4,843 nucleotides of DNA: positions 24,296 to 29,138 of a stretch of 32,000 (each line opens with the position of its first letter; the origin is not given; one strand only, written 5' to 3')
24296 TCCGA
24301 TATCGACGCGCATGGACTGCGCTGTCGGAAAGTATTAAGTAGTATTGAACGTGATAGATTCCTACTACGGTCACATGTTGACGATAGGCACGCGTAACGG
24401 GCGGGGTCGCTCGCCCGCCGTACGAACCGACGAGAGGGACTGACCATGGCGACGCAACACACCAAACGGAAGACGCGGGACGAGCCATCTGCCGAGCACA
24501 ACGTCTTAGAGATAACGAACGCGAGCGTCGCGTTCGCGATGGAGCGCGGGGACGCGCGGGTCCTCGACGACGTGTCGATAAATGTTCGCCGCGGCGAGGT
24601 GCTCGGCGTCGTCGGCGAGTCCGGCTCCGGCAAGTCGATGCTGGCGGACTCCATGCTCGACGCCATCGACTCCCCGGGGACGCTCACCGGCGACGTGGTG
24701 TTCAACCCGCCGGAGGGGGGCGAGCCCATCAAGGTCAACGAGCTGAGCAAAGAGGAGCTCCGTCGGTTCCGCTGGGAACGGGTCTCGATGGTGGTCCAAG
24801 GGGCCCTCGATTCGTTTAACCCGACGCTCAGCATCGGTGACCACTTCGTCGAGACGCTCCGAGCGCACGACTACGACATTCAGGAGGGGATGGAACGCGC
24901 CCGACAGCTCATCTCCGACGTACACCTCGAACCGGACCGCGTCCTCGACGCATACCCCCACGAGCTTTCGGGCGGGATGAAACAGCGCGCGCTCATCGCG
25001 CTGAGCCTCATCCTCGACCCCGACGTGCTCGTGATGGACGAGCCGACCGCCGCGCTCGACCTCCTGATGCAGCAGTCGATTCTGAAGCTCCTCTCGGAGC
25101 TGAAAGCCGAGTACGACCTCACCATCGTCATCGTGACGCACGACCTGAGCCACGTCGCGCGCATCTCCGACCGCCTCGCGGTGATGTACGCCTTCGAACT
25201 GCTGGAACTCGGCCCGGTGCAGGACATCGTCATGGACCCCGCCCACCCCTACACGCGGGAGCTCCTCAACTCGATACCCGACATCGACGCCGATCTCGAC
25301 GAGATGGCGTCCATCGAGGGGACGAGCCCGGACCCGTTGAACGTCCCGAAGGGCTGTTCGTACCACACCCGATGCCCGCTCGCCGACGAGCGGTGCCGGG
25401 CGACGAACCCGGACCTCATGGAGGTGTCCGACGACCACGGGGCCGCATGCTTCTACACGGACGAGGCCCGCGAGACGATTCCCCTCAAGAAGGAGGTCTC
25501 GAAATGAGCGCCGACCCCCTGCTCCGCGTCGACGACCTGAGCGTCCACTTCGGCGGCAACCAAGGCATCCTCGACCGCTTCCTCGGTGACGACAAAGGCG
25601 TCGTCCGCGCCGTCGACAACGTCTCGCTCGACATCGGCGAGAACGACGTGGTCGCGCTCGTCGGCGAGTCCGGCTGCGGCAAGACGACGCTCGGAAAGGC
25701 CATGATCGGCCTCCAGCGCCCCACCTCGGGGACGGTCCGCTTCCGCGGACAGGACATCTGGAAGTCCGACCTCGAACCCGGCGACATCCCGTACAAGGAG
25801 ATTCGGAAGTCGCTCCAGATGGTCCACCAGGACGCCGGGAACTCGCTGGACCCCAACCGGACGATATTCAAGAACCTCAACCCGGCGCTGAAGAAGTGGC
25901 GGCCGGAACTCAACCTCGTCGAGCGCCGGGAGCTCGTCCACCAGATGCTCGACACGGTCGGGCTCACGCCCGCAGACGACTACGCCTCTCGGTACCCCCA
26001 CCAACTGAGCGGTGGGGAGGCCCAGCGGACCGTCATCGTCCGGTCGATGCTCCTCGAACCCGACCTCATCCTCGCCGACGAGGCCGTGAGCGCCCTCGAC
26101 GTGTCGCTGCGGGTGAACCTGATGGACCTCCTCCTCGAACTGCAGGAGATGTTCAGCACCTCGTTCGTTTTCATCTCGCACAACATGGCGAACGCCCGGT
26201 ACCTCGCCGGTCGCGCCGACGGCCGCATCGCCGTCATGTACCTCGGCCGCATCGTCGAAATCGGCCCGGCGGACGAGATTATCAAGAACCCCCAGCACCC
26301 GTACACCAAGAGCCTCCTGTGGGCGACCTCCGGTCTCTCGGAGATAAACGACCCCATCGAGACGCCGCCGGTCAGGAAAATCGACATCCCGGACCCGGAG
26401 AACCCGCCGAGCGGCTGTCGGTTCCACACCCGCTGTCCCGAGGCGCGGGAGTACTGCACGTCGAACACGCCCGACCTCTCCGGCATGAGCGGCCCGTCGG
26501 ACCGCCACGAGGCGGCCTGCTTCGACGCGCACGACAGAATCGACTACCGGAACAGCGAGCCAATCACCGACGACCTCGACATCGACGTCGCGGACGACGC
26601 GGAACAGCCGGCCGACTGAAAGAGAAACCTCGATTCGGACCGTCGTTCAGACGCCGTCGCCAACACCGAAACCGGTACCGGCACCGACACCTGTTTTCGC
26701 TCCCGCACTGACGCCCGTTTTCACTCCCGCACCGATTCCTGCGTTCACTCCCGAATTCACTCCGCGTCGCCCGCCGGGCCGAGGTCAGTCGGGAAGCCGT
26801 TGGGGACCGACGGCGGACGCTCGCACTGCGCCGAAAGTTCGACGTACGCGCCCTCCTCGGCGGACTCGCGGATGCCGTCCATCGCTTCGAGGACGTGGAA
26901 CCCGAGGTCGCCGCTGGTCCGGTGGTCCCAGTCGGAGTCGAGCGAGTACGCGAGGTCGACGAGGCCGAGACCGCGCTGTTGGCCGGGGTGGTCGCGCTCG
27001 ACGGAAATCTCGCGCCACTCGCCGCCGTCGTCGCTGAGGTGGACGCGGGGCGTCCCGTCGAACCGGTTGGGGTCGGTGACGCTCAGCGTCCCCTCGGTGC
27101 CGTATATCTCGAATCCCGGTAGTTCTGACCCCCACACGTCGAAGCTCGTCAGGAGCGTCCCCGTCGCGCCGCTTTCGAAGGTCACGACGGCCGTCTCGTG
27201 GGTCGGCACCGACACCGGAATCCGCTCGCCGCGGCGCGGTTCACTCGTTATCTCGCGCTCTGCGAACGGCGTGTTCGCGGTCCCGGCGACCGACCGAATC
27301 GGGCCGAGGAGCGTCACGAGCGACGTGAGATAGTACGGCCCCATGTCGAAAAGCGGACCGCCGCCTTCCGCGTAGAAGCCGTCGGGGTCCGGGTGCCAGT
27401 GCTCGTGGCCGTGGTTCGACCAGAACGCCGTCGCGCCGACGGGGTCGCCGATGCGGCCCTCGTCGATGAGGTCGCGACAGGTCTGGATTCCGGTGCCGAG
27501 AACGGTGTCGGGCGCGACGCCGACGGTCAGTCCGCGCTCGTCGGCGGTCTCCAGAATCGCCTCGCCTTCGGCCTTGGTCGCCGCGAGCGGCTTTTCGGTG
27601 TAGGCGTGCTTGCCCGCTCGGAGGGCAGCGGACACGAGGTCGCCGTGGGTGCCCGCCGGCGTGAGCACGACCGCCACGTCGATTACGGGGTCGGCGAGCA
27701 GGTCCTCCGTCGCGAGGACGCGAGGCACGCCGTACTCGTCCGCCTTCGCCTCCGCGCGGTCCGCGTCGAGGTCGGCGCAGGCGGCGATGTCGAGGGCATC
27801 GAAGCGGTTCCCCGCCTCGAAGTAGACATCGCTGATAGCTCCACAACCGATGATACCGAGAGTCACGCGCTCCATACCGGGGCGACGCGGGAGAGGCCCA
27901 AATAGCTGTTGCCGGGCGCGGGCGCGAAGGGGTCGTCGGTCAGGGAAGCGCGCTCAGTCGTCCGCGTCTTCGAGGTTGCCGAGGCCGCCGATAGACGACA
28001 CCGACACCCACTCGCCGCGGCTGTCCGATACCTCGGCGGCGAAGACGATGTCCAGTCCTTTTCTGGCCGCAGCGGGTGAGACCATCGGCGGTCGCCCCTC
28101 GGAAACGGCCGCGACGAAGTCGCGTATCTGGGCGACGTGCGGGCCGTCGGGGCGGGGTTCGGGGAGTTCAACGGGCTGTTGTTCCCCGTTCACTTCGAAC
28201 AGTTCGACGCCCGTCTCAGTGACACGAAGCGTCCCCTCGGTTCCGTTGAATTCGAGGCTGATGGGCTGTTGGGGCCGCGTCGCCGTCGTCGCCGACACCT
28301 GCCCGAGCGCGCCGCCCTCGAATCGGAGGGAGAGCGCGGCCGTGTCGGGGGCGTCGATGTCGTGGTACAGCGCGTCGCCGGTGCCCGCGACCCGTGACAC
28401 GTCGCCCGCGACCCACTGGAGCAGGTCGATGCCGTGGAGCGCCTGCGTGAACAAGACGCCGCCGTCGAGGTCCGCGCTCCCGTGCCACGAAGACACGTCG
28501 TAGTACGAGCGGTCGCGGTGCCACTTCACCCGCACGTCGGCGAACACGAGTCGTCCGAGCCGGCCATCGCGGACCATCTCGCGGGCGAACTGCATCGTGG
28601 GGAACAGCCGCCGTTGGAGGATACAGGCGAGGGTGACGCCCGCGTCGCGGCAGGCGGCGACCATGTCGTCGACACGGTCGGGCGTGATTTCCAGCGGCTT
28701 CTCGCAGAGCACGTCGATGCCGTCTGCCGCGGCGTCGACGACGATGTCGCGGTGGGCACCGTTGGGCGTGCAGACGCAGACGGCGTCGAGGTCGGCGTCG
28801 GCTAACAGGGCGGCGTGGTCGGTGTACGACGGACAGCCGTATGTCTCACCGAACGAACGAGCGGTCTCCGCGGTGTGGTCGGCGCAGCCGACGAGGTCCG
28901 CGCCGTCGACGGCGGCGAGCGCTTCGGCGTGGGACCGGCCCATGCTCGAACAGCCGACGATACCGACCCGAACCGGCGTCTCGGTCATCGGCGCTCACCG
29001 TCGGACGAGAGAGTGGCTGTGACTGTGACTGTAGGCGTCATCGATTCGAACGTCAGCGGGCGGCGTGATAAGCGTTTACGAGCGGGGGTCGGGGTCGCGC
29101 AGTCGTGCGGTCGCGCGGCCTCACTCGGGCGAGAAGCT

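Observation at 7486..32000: Haloarchaeal pectin/oligogalacturonide utilisation island assembled from non-textbook parts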

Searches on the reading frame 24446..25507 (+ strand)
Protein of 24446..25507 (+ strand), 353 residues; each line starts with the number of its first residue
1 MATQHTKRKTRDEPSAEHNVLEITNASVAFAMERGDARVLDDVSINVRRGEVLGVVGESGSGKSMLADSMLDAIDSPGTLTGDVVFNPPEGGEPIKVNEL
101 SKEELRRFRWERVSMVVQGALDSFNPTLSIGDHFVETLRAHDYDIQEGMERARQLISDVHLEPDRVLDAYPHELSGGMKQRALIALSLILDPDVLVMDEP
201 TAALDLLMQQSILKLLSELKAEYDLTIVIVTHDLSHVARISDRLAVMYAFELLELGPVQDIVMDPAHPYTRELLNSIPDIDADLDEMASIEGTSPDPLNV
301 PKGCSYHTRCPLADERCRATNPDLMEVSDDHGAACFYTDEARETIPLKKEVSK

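Call 4: search_protein_families(library=pfam, proteins=[window:24446-25507:+], max_evalue=0.01)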
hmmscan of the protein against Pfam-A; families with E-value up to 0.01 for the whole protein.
window:24446-25507:+ (353 aa): 6 families
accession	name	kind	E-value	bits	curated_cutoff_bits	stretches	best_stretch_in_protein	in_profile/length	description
PF00005.33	ABC_tran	-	1.1e-22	81.5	25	1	40-202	1-137/137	ABC transporter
PF08352.17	oligo_HPY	-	1e-20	74.3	27.1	1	254-317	2-65/65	Oligopeptide/dipeptide transporter, C-terminal region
PF13304.12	AAA_21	-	1.5e-09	38.8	27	1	157-234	221-300/304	AAA domain, putative AbiEii toxin, Type IV TA system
PF02463.25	SMC_N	-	1.3e-05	25.2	40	0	172-240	135-205/220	RecF/RecN/SMC N terminal domain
PF13401.12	AAA_22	-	0.00044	21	27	1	52-228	7-119/130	AAA domain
PF13191.12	AAA_16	-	0.0052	17.7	32.6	0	47-78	19-52/167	AAA ATPase domain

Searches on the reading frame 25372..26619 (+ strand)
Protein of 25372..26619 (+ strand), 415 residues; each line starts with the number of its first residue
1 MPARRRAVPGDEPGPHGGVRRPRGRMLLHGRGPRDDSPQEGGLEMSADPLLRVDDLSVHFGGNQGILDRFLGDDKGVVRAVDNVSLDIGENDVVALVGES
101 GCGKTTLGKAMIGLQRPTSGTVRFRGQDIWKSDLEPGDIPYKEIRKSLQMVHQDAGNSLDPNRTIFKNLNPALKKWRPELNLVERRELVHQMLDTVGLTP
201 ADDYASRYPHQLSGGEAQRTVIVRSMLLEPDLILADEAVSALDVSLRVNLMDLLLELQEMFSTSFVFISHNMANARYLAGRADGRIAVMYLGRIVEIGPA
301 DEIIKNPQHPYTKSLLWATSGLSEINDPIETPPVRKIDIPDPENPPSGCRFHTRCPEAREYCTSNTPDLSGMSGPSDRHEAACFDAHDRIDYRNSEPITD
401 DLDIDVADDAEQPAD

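Call 5: search_protein_families(library=pfam, proteins=[window:25372-26619:+], max_evalue=0.01)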
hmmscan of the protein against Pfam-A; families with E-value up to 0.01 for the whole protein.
window:25372-26619:+ (415 aa): 4 families
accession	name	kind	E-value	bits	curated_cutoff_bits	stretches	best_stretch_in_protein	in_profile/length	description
PF00005.33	ABC_tran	-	6.1e-31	108.3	25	1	82-239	2-136/137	ABC transporter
PF08352.17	oligo_HPY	-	1.9e-15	57.4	27.1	1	295-362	1-65/65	Oligopeptide/dipeptide transporter, C-terminal region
PF20703.3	nSTAND1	-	0.002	18.3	27.1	1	80-177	22-115/379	Novel STAND NTPase 1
PF13401.12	AAA_22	-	0.005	17.6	27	0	92-119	6-34/130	AAA domain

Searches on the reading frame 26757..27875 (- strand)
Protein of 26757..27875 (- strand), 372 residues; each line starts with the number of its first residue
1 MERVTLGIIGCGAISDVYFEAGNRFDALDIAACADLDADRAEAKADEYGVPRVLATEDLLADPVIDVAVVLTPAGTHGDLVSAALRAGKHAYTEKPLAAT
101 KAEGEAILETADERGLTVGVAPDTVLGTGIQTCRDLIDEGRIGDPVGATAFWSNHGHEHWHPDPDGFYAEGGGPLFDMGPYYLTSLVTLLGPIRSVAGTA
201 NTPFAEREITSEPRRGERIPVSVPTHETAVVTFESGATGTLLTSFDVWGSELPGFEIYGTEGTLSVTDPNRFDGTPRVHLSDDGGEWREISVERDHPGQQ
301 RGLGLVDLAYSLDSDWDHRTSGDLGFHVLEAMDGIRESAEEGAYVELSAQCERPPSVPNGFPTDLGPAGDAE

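Call 5: search_protein_families(library=pfam, proteins=[window:26757-27875:-], max_evalue=0.01)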
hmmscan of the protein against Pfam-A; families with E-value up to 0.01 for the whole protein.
window:26757-27875:- (372 aa): 4 families
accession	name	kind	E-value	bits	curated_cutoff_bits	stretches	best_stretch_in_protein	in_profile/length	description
PF01408.29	GFO_IDH_MocA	-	1.1e-23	84.7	24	1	6-120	3-118/120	Oxidoreductase family, NAD-binding Rossmann fold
PF22725.1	GFO_IDH_MocA_C3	-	1.6e-23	83.5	27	1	130-264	1-123/124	GFO/IDH/MocA C-terminal domain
PF02894.22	GFO_IDH_MocA_C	-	7.2e-10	39.5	22.9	1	134-347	1-218/218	Oxidoreductase family, C-terminal alpha/beta domain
PF03447.22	NAD_binding_3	-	0.00029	22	24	1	10-118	1-113/116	Homoserine dehydrogenase, NAD binding domain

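Call 10: search_protein_families(library=ncbifam, proteins=[window:26757-27875:-], max_evalue=0.01)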
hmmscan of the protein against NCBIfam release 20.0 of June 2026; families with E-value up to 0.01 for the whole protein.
window:26757-27875:- (372 aa): 9 families
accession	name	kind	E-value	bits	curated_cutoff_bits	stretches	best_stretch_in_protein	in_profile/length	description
NF052479.1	LevoglcsnDh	equivalog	2.2e-20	72.7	650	1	33-284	41-305/386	levoglucosan dehydrogenase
TIGR04380.1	myo_inos_iolG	equivalog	3.2e-18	65.7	355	1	4-146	2-146/330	inositol 2-dehydrogenase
NF041392.1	XylDh_Gfo6_Halo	equivalog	3.7e-17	62.2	350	1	8-347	21-350/350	D-xylose 1-dehydrogenase Gfo6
NF008607.0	PRK11579.1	subfamily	1.4e-16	60.4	330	1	2-196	3-195/346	oxidoreductase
NF052679.1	InsChiInosDhIolG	equivalog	2e-12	46.8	540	1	4-149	3-152/343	bifunctional inositol 2-dehydrogenase/D-chiro-inositol 1-dehydrogenase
NF040723.1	UDP-GlcNAcDh_Arch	equivalog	3.4e-12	46.5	450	1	6-149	3-145/302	UDP-N-acetylglucosamine 3-dehydrogenase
NF007574.0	PRK10206.1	equivalog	1.1e-09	37.8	352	1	26-154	27-155/345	oxidoreductase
NF058563.1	BT_2159_fam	equivalog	1.8e-08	33.8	650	1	5-144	2-142/350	disaccharide 3-dehydrogenase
NF058561.1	BT_2158_fam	equivalog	1.3e-07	30.6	750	1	22-150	51-182/487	glycoside 3-dehydrogenase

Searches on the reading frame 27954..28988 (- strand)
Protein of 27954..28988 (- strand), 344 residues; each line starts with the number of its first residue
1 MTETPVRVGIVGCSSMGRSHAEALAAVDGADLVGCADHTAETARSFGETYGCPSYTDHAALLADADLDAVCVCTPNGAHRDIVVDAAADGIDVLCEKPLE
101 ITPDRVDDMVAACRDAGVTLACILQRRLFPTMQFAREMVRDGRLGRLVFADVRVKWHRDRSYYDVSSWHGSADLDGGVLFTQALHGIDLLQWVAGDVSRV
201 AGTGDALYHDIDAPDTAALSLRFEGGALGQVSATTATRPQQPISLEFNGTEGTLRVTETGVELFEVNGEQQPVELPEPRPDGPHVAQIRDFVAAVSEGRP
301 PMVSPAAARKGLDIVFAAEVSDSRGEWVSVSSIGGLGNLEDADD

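Call 5: search_protein_families(library=pfam, proteins=[window:27954-28988:-], max_evalue=0.01)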
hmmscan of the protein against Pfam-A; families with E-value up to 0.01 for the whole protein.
window:27954-28988:- (344 aa): 4 families
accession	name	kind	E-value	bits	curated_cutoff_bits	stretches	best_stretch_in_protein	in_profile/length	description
PF01408.29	GFO_IDH_MocA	-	4.5e-29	102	24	1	6-120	1-116/120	Oxidoreductase family, NAD-binding Rossmann fold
PF22725.1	GFO_IDH_MocA_C3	-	6.9e-27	94.3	27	1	133-255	2-124/124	GFO/IDH/MocA C-terminal domain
PF02894.22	GFO_IDH_MocA_C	-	5.6e-19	69.2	22.9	1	136-330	1-218/218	Oxidoreductase family, C-terminal alpha/beta domain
PF03447.22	NAD_binding_3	-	0.0072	17.5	24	0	14-116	3-109/116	Homoserine dehydrogenase, NAD binding domain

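Call 10: search_protein_families(library=ncbifam, proteins=[window:27954-28988:-], max_evalue=0.01)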
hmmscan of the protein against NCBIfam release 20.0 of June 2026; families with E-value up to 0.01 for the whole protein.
window:27954-28988:- (344 aa): 12 families
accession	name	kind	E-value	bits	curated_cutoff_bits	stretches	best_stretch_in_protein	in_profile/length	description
TIGR04380.1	myo_inos_iolG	equivalog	1.4e-39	135.9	355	1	6-328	2-329/330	inositol 2-dehydrogenase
NF040723.1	UDP-GlcNAcDh_Arch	equivalog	5.5e-33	114.8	450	1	6-319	1-298/302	UDP-N-acetylglucosamine 3-dehydrogenase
NF052479.1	LevoglcsnDh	equivalog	6.2e-25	87.7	650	1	6-203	4-211/386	levoglucosan dehydrogenase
NF041392.1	XylDh_Gfo6_Halo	equivalog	3.4e-23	82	350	1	38-257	50-276/350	D-xylose 1-dehydrogenase Gfo6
NF052679.1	InsChiInosDhIolG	equivalog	2.7e-14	53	540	1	6-196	3-187/343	bifunctional inositol 2-dehydrogenase/D-chiro-inositol 1-dehydrogenase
NF008607.0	PRK11579.1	subfamily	5.5e-11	42.1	330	1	5-188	4-183/346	oxidoreductase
NF007574.0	PRK10206.1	equivalog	5.9e-09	35.4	352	1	57-208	56-201/345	oxidoreductase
NF058563.1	BT_2159_fam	equivalog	1.3e-05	24.4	650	1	6-149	1-145/350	disaccharide 3-dehydrogenase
NF058561.1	BT_2158_fam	equivalog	1.5e-05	23.8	750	1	11-100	41-130/487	glycoside 3-dehydrogenase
TIGR01761.1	thiaz-red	subfamily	0.00087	18.9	188.8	1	8-118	6-117/350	thiazolinyl imide reductase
NF003251.0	PRK04207.1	equivalog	0.0018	17.4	185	1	6-91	3-91/343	type II glyceraldehyde-3-phosphate dehydrogenase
NF009830.0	PRK13304.1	equivalog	0.0043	16.6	267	1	6-94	2-89/265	aspartate dehydrogenase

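Call 92: find_encoding_contigs(protein=window:27954-28988:-, flank=10000, max_places=3)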
Protein window:27954-28988:- (344 aa): 24 contigs read that carry it; 3 places shown.
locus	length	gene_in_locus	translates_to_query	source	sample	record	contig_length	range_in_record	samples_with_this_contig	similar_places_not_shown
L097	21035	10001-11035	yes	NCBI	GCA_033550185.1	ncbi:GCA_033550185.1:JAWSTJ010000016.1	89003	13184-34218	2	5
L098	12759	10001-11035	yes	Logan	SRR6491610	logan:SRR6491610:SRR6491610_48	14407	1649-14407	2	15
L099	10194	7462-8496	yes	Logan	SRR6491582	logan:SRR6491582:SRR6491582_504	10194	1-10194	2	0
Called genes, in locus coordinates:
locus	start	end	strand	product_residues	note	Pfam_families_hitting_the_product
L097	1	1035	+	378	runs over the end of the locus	PF02746:MR_MLE_N, PF13378:MR_MLE_C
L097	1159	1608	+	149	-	PF00582:Usp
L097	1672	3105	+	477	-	PF02056:Glyco_hydro_4, PF11975:Glyco_hydro_4C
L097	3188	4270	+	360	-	PF00296:Bac_luciferase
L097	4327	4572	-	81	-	PF26275:DUF8074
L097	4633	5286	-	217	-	PF06283:ThuA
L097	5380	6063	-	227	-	PF06452:CBM9_1 (weak), PF16011:CBM9_2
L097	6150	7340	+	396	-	PF04295:GD_AH_second, PF20629:GD_AH_C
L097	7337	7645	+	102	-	PF08666:SAF (weak)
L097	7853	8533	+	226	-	PF20629:GD_AH_C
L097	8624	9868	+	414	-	PF00083:Sugar_tr (faint), PF13347:MFS_2 (faint), PF07690:MFS_1, PF12832:MFS_1_like, PF07690:MFS_1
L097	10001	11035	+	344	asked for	PF01408:GFO_IDH_MocA, PF02894:GFO_IDH_MocA_C, PF22725:GFO_IDH_MocA_C3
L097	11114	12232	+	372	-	PF01408:GFO_IDH_MocA, PF02894:GFO_IDH_MocA_C, PF22725:GFO_IDH_MocA_C3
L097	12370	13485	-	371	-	PF00005:ABC_tran, PF08352:oligo_HPY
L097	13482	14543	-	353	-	PF00005:ABC_tran, PF02463:SMC_N (faint), PF13304:AAA_21, PF08352:oligo_HPY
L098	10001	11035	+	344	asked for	PF01408:GFO_IDH_MocA, PF02894:GFO_IDH_MocA_C, PF22725:GFO_IDH_MocA_C3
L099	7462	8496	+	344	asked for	PF01408:GFO_IDH_MocA, PF02894:GFO_IDH_MocA_C, PF22725:GFO_IDH_MocA_C3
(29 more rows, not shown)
